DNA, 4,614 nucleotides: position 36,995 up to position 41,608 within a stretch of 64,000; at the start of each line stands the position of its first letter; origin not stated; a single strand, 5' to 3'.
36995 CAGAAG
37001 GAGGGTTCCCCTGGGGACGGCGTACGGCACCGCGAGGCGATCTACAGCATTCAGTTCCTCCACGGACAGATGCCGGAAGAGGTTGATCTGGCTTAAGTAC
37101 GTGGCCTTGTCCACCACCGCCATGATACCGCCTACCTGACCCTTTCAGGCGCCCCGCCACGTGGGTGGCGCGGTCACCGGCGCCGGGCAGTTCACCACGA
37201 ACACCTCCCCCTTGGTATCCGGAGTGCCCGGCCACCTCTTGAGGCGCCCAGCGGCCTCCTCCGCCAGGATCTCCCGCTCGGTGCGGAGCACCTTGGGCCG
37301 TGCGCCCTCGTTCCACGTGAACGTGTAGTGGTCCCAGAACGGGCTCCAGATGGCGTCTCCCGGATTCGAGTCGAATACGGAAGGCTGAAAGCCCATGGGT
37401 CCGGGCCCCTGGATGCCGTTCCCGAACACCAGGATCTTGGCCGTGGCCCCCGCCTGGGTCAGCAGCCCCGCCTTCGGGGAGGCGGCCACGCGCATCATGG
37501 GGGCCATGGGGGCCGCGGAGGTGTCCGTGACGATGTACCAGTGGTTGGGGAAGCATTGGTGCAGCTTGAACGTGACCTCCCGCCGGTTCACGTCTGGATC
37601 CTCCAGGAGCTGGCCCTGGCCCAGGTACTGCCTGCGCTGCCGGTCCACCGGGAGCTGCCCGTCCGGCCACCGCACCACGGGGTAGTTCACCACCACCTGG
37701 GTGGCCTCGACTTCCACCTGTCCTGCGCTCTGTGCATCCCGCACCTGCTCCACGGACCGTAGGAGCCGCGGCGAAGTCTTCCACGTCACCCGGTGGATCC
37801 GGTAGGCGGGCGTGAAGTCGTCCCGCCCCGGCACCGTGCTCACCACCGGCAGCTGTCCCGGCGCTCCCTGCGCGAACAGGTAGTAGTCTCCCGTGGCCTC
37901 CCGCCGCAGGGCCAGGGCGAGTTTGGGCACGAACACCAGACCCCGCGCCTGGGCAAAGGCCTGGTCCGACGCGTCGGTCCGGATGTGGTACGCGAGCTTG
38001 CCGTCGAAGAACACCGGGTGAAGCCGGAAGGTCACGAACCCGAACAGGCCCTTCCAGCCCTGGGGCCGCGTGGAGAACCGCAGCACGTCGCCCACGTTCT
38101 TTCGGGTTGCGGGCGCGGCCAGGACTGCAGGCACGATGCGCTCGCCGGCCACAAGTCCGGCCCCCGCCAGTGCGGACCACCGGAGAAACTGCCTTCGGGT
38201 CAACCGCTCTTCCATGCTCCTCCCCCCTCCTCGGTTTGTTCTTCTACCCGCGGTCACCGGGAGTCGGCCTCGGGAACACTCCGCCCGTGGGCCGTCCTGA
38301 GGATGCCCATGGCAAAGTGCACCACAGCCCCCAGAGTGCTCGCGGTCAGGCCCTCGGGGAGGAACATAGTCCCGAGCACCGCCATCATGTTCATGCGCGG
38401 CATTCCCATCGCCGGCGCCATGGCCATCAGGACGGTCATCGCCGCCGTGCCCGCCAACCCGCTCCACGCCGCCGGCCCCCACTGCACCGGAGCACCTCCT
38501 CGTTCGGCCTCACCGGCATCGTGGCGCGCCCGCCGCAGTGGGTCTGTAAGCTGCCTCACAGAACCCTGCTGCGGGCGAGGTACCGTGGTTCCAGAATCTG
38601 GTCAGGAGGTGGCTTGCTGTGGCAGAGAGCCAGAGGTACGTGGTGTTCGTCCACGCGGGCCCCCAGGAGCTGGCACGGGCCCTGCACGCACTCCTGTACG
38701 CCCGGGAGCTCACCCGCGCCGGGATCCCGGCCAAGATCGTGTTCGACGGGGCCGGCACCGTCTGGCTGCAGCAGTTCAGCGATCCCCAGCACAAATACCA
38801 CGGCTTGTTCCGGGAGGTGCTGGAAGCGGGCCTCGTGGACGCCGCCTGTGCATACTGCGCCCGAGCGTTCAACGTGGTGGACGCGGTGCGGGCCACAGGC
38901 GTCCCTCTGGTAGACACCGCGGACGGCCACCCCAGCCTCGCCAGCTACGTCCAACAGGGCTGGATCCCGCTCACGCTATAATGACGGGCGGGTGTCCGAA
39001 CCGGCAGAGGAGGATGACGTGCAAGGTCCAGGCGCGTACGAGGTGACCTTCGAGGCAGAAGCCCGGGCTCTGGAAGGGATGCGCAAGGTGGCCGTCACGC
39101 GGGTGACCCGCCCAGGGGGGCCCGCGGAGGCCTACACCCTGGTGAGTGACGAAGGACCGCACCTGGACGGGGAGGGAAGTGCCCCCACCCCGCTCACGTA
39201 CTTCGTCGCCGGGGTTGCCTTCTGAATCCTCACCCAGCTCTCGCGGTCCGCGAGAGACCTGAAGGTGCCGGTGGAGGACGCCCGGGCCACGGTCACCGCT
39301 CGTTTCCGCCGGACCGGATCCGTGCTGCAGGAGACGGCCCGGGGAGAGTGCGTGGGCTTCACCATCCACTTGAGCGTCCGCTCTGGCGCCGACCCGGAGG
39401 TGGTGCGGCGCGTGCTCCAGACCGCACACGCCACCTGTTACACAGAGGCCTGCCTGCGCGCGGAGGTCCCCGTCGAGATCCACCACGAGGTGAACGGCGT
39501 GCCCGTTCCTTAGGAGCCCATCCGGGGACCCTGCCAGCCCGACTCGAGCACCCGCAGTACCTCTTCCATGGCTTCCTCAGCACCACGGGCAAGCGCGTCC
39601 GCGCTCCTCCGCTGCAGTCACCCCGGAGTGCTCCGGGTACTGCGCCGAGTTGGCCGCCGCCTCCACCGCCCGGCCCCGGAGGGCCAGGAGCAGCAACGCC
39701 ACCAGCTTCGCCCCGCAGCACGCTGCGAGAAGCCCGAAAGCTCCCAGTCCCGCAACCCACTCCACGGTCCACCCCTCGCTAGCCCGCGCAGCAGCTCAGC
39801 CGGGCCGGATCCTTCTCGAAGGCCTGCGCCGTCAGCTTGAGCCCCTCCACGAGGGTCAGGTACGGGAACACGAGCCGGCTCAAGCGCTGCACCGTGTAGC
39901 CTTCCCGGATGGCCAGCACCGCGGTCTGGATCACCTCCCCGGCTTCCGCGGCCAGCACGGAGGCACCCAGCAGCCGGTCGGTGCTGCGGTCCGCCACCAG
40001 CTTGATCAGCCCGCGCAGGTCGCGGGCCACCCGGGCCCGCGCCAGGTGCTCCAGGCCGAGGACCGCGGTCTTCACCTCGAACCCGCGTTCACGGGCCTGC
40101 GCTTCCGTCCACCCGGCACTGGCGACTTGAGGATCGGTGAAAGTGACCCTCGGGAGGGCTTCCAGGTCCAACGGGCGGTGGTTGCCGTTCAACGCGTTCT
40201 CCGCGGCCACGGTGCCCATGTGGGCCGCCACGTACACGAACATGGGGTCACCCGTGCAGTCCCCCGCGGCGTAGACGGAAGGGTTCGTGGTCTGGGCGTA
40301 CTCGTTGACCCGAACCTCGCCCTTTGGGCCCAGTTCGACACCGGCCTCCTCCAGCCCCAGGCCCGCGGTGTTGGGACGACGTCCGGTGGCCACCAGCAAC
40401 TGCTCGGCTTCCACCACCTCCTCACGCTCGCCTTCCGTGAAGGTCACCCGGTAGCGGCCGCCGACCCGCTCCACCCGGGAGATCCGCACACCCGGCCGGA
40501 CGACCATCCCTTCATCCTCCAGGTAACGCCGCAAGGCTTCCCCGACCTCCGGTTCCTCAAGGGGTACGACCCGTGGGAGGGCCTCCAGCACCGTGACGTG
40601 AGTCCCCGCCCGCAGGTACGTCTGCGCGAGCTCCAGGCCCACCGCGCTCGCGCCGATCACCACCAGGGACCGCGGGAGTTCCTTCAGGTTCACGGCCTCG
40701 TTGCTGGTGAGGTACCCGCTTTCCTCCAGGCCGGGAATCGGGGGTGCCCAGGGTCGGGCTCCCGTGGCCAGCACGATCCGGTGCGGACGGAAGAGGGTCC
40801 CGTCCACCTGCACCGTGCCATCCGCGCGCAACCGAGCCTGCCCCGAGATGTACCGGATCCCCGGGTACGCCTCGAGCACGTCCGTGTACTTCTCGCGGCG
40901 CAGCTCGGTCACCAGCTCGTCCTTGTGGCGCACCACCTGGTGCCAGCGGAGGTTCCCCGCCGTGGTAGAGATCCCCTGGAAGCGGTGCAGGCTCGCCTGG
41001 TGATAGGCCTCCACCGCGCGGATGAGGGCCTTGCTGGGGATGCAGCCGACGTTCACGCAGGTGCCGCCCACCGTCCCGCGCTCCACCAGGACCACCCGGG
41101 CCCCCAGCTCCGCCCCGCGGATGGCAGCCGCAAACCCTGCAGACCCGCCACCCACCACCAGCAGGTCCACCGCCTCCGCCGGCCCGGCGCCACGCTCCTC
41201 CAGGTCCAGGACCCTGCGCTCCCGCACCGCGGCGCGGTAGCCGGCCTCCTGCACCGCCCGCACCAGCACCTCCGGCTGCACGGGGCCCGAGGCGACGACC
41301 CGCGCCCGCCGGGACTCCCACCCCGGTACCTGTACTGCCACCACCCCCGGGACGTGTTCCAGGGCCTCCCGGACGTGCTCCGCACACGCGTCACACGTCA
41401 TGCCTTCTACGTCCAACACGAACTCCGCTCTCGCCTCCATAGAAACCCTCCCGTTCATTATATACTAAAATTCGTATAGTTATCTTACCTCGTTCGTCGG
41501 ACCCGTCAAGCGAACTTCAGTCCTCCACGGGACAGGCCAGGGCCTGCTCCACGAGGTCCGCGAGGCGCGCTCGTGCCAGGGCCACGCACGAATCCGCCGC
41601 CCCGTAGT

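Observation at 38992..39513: Ohr/OsmC-like gene with an in-frame UGA at the catalytic-Cys position and a downstream SECIS-like hairpin: candidate selenoprotein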

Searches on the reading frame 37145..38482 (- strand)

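Call 4: search_protein_families(library=pfam, proteins=[window:37145-38482:-], max_evalue=0.01)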
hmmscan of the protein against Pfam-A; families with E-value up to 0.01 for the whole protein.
window:37145-38482:- (445 aa): 2 families
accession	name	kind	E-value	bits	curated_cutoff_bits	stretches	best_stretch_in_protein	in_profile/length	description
PF24298.1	DUF7482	-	4.5e-81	272.8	27.5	1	160-412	1-257/257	Domain of unknown function (DUF7482)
PF10518.14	TAT_signal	-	0.00027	21.2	22.7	1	94-113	2-21/21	TAT (twin-arginine translocation) pathway signal sequence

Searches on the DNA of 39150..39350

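Call 51: search_rna_families(source=window, start=39150, end=39350, threshold=evalue, max_evalue=10, show_alignments=2)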
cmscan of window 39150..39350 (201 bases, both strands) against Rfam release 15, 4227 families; matches with E-value up to 10: 3.
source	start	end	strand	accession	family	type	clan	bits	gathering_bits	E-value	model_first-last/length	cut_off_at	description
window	39150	39186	-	RF03232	mir-6526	Gene; miRNA;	-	13.9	57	4.4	1-37/79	3'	mir-6526 microRNA precursor family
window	39237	39258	-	RF03931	mir-2061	Gene; miRNA;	-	12.8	100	9.6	1-74/74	no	mir-2061 microRNA precursor family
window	39238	39318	-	RF01530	CC3664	Gene; sRNA;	-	11.5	60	9.2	1-136/136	no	Caulobacter sRNA CC3664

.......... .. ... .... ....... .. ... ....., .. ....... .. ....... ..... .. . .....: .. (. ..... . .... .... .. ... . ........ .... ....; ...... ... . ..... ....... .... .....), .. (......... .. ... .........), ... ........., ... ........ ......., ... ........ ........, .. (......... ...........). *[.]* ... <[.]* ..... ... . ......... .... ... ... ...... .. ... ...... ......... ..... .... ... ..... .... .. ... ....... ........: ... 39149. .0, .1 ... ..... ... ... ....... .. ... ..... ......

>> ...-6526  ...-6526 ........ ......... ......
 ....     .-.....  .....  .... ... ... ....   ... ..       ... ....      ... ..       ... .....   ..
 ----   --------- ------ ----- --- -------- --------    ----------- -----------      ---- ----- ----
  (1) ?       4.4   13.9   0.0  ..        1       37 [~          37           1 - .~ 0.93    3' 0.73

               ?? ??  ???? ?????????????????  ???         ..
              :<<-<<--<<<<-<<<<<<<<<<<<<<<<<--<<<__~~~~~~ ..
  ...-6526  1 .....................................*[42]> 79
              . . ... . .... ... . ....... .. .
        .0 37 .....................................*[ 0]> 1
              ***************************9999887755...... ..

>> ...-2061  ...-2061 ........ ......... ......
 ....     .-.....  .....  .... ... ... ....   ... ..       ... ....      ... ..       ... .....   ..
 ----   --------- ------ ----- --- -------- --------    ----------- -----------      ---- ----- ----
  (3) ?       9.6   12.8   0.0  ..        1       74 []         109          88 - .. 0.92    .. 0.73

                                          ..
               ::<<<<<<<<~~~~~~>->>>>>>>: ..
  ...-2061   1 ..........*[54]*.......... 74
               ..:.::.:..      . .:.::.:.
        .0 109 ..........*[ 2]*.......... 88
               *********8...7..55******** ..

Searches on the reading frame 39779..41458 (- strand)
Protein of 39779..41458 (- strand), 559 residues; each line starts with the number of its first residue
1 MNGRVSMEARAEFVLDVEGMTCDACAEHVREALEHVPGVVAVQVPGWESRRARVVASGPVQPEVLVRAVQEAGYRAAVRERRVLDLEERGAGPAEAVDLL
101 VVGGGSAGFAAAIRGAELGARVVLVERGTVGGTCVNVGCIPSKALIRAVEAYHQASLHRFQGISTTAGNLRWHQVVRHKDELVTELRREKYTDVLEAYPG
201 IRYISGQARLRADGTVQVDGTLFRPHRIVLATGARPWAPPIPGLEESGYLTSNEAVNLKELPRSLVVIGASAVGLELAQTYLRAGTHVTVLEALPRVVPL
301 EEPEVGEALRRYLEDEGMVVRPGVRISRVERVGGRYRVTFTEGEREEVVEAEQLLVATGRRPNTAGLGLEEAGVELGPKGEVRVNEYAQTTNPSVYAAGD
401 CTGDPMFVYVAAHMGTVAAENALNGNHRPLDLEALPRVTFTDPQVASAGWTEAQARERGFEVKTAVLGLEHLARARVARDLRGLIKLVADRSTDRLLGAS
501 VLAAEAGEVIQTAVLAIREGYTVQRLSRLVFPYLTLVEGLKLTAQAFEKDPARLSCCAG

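Call 4: search_protein_families(library=pfam, proteins=[window:39779-41458:-], max_evalue=0.01)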
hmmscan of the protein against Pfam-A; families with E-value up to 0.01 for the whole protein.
window:39779-41458:- (559 aa): 13 families
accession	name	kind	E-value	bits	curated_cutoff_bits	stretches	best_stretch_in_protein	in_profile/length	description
PF07992.20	Pyr_redox_2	-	6.2e-70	236.3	26.1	1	98-415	2-291/291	Pyridine nucleotide-disulphide oxidoreductase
PF02852.28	Pyr_redox_dim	-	9e-27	93.9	25.3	1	436-541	2-107/110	Pyridine nucleotide-disulphide oxidoreductase, dimerisation domain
PF13738.12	Pyr_redox_3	-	5.7e-14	52.5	30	1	215-399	115-305/305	Pyridine nucleotide-disulphide oxidoreductase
PF00070.33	Pyr_redox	-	6.1e-14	52.7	22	1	265-341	2-80/82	Pyridine nucleotide-disulphide oxidoreductase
PF00403.32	HMA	-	3e-10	40.8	24.8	1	14-74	1-61/62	Heavy-metal-associated domain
PF12831.13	FAD_oxidored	-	1.6e-09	38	27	1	98-141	1-45/416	FAD dependent oxidoreductase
PF01134.28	GIDA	-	2.2e-09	37.3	22.1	1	98-234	1-150/391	Glucose inhibited division protein A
PF03486.20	HI0933_like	-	9e-09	35.6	50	0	98-129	2-33/244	HI0933-like protein Rossmann domain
PF13450.12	NAD_binding_8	-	8.3e-05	23.2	21.9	0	101-134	1-35/68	NAD(P)-binding Rossmann-like domain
PF05834.18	Lycopene_cycl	-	0.00017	21.3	23.4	0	98-128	1-33/380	Lycopene cyclase protein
PF01266.30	DAO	-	0.00027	21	27.9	1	98-186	1-102/353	FAD dependent oxidoreductase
PF01262.27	AlaDh_PNT_C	-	0.0012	18.7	23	0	96-126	28-58/214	Alanine dehydrogenase/PNT, C-terminal domain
PF00890.30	FAD_binding_2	-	0.0016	18.1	20.4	1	98-135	1-39/414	FAD binding domain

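Call 8: find_encoding_contigs(protein=window:39779-41458:-, flank=10000, max_places=4)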
Protein window:39779-41458:- (559 aa): no gene with exactly this product is on record in the collection.
